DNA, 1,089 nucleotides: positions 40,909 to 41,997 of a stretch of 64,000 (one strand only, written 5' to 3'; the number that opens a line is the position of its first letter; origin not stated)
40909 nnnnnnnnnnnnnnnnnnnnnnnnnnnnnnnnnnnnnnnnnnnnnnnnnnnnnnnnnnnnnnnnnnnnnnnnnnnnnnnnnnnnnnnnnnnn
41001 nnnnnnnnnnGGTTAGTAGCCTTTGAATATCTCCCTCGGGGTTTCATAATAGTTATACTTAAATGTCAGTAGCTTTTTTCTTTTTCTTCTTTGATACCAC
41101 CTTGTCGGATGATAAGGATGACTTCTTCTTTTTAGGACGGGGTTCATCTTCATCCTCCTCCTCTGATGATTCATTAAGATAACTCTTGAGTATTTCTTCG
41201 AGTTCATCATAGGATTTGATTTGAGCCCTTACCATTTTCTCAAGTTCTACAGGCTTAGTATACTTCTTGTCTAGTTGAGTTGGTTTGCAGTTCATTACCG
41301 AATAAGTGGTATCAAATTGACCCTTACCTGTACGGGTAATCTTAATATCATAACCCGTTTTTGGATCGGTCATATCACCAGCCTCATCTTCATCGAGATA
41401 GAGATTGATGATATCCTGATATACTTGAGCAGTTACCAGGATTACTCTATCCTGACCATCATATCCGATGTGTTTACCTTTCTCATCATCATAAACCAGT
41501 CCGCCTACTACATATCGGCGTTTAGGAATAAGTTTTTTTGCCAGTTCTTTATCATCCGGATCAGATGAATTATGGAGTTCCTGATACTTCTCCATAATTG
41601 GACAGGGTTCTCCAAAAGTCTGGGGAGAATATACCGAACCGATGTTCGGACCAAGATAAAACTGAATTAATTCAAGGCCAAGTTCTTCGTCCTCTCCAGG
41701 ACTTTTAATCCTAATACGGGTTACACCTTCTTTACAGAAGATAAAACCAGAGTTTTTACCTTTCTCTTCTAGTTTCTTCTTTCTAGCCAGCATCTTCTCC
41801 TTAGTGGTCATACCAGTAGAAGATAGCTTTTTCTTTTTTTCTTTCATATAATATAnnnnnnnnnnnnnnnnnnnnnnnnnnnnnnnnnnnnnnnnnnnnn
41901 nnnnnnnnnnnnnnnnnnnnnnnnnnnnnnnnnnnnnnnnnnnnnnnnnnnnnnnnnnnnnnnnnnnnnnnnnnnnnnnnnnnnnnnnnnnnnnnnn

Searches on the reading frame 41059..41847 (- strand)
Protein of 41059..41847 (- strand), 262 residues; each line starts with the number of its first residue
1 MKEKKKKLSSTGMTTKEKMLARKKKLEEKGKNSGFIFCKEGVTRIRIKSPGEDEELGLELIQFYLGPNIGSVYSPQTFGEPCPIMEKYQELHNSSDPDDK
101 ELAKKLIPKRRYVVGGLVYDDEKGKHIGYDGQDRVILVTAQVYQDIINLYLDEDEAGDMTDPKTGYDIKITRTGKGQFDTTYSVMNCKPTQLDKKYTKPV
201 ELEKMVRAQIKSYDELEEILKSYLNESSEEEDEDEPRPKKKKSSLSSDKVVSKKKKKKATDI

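Call 94: search_protein_families(library=phrogs, proteins=[window:41059-41847:-], max_evalue=0.001)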
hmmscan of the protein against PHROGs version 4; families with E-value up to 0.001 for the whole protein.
window:41059-41847:- (262 aa): 3 families
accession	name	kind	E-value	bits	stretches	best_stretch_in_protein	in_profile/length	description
phrog_1192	-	DNA, RNA and nucleotide metabolism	1.5e-27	98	1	19-258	14-266/326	single strand DNA binding protein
phrog_224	-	DNA, RNA and nucleotide metabolism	2.4e-09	38.5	1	73-256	84-277/318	single strand DNA binding protein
phrog_9721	-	DNA, RNA and nucleotide metabolism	0.00028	21.9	1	161-245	154-236/246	single strand DNA binding protein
